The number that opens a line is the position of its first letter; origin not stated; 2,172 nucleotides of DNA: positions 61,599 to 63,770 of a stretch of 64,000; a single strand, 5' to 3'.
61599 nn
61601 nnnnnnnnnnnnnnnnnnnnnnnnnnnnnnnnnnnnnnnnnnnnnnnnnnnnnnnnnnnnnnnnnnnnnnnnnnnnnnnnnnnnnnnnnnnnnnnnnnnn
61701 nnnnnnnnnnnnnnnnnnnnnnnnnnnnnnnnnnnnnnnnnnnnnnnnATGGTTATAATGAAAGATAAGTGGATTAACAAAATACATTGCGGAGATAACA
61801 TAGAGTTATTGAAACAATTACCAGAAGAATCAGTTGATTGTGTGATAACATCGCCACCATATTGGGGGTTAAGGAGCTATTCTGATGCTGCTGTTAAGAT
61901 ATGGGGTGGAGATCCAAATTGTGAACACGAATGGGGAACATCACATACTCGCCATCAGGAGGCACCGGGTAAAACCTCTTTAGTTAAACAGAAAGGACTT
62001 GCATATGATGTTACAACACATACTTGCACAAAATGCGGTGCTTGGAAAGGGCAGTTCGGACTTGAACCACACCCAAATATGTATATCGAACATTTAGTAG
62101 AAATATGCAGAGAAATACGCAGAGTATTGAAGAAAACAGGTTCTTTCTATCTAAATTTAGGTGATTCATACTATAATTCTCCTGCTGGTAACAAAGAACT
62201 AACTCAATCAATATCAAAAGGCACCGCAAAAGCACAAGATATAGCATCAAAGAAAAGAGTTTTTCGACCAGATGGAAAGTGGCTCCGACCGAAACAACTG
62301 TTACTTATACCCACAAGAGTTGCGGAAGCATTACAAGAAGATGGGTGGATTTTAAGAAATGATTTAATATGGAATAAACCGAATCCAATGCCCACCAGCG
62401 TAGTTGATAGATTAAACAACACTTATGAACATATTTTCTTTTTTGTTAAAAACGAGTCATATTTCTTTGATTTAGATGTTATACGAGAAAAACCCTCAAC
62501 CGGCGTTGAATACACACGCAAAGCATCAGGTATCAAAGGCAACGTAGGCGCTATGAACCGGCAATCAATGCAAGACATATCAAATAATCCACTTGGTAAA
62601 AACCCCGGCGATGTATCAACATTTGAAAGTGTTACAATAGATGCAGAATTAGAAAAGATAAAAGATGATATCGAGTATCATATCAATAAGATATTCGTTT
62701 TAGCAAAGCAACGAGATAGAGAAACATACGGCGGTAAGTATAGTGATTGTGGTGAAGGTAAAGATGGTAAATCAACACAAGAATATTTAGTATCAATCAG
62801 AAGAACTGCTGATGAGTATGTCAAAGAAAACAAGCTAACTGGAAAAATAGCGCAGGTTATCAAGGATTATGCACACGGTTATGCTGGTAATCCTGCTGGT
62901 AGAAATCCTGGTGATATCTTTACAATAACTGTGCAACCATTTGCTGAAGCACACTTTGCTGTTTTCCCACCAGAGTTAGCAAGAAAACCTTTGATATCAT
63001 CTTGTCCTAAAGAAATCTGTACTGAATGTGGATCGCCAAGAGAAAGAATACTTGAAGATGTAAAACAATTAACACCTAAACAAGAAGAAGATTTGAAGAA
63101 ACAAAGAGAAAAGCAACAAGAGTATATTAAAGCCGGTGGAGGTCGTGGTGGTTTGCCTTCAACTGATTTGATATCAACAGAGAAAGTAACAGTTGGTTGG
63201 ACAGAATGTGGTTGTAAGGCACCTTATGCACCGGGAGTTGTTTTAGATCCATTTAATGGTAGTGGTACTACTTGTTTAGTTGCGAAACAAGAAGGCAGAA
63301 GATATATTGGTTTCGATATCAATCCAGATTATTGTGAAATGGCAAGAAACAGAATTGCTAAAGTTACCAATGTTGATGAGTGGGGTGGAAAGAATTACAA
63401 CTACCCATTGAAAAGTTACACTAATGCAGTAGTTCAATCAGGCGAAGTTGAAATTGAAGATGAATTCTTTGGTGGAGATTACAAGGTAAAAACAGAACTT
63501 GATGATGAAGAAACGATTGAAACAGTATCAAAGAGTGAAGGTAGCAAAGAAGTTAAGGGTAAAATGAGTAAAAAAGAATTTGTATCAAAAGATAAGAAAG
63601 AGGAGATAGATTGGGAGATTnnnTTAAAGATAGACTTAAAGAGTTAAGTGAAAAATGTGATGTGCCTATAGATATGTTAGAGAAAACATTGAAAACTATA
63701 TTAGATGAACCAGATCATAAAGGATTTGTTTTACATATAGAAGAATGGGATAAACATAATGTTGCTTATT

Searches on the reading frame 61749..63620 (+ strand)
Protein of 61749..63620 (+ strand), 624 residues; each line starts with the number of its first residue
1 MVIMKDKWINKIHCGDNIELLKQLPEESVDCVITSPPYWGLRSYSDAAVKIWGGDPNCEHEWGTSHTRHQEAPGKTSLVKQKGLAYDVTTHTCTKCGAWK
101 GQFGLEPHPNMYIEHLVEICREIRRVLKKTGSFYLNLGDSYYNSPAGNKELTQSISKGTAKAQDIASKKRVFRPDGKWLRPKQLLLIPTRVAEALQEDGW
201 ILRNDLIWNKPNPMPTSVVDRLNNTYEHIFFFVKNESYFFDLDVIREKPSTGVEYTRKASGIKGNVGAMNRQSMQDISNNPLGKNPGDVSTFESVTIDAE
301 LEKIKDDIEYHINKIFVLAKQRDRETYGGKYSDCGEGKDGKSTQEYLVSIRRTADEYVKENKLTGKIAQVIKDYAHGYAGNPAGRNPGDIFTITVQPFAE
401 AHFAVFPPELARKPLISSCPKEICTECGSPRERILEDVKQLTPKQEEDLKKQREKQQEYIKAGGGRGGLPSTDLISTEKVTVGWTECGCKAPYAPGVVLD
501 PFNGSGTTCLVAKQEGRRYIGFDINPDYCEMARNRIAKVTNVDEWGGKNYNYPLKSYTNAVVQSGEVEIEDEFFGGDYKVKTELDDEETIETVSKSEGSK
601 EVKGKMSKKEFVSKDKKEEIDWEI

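Call 6: search_protein_families(library=pfam, proteins=[window:61749-63620:+], max_evalue=0.01)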
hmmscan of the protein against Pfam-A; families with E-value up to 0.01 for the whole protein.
window:61749-63620:+ (624 aa): 6 families
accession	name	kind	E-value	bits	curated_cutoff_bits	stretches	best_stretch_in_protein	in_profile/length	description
PF01555.25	N6_N4_Mtase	-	3.8e-42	145.2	26.7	2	29-367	1-145/221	DNA methylase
PF08241.18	Methyltransf_11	-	5.5e-05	24.2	21.2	0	504-540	6-42/95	Methyltransferase domain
PF13847.12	Methyltransf_31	-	8.8e-05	22.7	27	0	497-538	6-50/145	Methyltransferase domain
PF09445.16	Methyltransf_15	-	0.00011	22.3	22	0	12-46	53-88/165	RNA cap guanine-N2 methyltransferase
PF13649.12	Methyltransf_25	-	0.00078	20.5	27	0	498-543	1-49/97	Methyltransferase domain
PF02086.21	MethyltransfD12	-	0.0021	18.3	22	1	497-541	23-65/253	D12 class N6 adenine-specific DNA methyltransferase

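Call 7: search_protein_families(library=phrogs, proteins=[window:61749-63620:+], max_evalue=0.001)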
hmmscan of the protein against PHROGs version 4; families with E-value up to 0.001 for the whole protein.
window:61749-63620:+ (624 aa): 10 families
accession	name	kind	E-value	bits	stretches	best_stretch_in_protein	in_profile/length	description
phrog_67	-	other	3.8e-65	222.3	1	5-545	119-359/743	DNA methyltransferase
phrog_498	-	other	6.5e-18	65.6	1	496-542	380-426/633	DNA methyltransferase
phrog_12517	-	unknown function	3.5e-14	53.7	2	496-541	107-152/316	-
phrog_3008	-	other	1e-12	48.9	1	496-543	171-218/244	DNA methyltransferase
phrog_6025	-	other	1.3e-11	45.4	1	11-39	13-41/192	DNA methyltransferase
phrog_18146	-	other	9.9e-10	38.9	1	496-526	71-101/452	DNA methyltransferase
phrog_8769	-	other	1.5e-09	38.6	1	496-543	13-60/71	methyltransferase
phrog_18293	-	other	2.1e-06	28.7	1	497-542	68-113/119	methyltransferase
phrog_23148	-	unknown function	4.7e-06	27.7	1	497-537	107-147/165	-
phrog_23085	-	unknown function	0.00049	20.8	0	495-543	64-112/138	-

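Call 102: find_encoding_contigs(protein=window:61749-63620:+, flank=10000, max_places=4)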
Protein window:61749-63620:+ (624 aa): no gene with exactly this product is on record in the collection.
